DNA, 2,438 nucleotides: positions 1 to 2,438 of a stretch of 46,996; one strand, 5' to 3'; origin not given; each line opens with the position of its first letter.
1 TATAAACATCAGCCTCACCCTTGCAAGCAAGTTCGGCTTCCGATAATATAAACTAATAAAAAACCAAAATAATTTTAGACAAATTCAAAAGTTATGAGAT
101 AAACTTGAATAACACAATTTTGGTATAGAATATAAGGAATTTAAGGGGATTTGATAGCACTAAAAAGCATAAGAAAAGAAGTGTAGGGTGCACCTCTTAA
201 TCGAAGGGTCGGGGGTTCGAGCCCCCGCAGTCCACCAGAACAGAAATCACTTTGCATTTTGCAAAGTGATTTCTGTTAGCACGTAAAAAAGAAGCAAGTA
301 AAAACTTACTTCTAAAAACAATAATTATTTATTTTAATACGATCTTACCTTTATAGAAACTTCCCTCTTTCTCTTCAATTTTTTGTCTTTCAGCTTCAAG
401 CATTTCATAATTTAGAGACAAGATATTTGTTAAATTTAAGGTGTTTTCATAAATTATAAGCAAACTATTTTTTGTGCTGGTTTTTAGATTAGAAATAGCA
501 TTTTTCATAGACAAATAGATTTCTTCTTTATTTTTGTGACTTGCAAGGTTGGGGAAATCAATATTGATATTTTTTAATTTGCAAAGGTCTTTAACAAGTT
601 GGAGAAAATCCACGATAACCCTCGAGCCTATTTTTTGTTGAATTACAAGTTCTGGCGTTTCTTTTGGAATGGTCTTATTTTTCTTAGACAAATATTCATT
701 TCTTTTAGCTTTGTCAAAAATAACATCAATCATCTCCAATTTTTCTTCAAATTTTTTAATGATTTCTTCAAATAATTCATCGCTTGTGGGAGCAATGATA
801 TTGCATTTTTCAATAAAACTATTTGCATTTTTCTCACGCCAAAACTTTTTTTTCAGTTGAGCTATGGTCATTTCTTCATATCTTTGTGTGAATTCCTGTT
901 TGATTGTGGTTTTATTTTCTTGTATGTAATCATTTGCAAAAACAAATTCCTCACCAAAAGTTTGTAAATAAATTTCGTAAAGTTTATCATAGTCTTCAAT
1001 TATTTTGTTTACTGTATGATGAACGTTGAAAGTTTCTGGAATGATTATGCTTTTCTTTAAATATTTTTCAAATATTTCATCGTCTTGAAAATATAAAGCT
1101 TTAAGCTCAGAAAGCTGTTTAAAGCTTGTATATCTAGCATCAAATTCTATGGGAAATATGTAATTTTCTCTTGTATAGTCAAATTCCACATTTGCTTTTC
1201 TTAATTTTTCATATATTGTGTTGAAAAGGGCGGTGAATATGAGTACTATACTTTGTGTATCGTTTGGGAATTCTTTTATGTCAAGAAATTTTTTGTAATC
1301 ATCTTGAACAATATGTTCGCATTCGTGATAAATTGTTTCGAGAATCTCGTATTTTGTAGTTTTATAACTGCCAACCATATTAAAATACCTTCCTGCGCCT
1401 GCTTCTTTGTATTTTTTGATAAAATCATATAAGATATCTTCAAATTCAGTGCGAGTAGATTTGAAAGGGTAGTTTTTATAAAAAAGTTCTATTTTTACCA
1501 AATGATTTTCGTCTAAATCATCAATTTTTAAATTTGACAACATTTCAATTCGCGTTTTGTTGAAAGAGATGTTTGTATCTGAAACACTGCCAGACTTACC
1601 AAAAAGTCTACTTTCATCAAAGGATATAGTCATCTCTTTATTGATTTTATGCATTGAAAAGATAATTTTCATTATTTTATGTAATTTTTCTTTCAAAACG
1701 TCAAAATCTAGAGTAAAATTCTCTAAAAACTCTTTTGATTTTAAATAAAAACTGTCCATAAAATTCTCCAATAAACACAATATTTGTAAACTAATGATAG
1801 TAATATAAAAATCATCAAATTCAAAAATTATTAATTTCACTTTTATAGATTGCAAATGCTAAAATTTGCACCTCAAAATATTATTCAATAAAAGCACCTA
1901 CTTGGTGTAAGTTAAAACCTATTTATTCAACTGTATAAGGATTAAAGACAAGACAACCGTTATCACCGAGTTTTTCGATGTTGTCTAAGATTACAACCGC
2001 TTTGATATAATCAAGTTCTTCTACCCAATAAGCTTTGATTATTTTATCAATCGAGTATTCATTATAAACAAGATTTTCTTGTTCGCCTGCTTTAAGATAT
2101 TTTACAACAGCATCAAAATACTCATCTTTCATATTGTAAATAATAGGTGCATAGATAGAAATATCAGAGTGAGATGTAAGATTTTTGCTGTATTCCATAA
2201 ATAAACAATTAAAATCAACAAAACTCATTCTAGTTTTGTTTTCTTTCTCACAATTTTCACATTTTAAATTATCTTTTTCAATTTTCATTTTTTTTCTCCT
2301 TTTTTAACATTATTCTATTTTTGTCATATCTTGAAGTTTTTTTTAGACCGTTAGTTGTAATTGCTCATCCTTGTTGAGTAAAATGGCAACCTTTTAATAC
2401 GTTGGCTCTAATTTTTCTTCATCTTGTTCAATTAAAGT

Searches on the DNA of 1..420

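Call 75: search_rna_families(source=window, start=1, end=420, threshold=evalue, max_evalue=1, show_alignments=2)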
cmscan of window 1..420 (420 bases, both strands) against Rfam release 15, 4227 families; matches with E-value up to 1: 3.
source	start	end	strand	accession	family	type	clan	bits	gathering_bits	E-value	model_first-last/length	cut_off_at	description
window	201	349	-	RF02194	HPnc0260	Gene; antisense;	-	30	59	0.31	1-156/156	no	Bacterial antisense RNA HPnc0260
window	239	341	-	RF02618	SSRC34_2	Gene; sRNA;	-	20.1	48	0.66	1-125/125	no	Streptococcus sRNA 34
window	239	279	+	RF01913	mir-2778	Gene; miRNA;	-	18.4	86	0.69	1-77/77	no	mir-2778 microRNA precursor family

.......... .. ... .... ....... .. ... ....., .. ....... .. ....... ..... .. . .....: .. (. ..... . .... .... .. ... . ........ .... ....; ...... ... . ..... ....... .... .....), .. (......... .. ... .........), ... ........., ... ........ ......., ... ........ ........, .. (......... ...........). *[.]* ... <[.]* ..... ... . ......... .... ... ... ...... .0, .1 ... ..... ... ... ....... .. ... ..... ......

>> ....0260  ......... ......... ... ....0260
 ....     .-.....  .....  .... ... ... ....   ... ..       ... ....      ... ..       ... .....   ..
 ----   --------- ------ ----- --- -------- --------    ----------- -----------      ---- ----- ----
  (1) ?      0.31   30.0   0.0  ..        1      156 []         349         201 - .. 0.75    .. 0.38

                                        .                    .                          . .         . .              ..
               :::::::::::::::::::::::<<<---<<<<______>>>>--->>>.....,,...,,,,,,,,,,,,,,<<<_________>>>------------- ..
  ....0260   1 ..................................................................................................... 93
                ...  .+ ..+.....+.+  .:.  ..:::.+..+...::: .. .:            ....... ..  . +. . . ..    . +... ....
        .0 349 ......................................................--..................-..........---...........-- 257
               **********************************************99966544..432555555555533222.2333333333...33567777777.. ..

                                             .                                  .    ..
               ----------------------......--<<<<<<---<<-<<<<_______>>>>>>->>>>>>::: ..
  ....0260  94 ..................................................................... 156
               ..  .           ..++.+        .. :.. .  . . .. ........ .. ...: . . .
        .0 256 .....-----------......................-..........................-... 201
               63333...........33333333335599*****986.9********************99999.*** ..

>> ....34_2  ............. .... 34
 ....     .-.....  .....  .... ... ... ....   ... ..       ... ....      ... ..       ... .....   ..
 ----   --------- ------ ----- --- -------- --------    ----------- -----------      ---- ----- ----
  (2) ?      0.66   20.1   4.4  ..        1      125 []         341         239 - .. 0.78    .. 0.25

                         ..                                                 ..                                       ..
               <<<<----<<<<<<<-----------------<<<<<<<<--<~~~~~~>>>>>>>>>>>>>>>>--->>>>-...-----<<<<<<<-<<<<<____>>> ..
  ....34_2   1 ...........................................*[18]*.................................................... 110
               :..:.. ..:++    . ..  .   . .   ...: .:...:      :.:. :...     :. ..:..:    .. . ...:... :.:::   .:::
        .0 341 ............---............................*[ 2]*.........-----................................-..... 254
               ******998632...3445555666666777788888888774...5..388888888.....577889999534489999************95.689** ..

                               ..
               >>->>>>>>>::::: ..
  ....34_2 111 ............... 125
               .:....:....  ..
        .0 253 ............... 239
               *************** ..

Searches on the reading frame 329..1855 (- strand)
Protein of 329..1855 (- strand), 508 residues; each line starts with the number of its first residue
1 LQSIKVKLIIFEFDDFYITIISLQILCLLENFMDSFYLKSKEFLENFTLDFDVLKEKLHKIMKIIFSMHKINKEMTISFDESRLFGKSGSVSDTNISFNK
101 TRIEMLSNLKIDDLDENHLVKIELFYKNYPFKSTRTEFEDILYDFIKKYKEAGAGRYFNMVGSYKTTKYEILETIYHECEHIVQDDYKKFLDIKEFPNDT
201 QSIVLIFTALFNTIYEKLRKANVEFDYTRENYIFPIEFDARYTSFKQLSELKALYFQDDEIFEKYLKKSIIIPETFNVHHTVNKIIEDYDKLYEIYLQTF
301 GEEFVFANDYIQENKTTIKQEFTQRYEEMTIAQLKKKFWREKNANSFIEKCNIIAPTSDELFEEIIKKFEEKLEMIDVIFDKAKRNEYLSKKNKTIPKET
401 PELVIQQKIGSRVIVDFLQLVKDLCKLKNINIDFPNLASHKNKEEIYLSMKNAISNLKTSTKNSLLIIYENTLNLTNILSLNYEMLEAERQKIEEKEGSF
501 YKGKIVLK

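Call 42: find_encoding_contigs(protein=window:329-1855:-, flank=2500, max_places=8)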
Protein window:329-1855:- (508 aa): no gene with exactly this product is on record in the collection.

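Call 61: search_protein_families(library=pfam, proteins=[window:329-1855:-], max_evalue=0.001)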
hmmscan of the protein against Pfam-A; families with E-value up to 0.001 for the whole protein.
window:329-1855:- (508 aa): 0 families

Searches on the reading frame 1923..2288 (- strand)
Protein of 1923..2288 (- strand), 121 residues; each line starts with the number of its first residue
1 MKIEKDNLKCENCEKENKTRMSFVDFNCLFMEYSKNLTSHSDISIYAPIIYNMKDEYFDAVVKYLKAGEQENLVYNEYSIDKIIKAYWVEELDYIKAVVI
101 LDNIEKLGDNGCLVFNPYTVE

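Call 55: find_encoding_contigs(protein=window:1923-2288:-, flank=3500, max_places=8)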
Protein window:1923-2288:- (121 aa): 18 contigs read that carry it; 8 places shown.
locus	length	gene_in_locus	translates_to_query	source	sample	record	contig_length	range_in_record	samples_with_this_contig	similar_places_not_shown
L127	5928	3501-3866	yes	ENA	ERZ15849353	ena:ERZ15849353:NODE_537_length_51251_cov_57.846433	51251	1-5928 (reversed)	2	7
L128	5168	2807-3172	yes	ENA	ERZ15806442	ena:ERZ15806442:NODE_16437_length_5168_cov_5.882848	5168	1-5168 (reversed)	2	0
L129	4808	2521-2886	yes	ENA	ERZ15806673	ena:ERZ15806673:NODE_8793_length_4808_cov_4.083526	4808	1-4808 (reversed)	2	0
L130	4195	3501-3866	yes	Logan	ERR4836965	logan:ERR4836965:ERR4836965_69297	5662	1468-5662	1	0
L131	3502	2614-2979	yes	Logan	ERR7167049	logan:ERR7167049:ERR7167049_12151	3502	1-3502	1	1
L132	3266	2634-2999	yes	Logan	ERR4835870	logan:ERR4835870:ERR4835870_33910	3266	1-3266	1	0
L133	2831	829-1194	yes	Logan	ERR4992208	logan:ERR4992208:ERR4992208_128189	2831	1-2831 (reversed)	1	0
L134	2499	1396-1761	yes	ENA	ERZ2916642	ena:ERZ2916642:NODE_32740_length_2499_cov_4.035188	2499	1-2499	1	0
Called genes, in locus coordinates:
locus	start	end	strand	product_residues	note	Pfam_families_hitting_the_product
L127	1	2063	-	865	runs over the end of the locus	PF00133:tRNA-synt_1, PF01406:tRNA-synt_1e (faint), PF09334:tRNA-synt_1g, PF13603:tRNA-synt_1_2 (weak), PF09334:tRNA-synt_1g, PF08264:Anticodon_1, PF10458:Val_tRNA-synt_C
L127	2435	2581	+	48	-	-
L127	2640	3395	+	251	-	-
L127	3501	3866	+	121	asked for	-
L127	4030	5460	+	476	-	-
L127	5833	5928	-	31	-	?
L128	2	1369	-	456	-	?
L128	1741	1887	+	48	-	-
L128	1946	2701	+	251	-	-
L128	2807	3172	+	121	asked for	-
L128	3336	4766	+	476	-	-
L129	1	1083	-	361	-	?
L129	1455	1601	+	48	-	-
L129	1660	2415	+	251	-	-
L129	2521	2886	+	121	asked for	-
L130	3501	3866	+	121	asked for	-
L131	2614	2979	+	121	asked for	-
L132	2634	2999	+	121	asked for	-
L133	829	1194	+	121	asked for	-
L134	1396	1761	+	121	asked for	-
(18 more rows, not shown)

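Call 61: search_protein_families(library=pfam, proteins=[window:1923-2288:-], max_evalue=0.001)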
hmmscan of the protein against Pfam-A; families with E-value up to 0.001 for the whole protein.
window:1923-2288:- (121 aa): 0 families
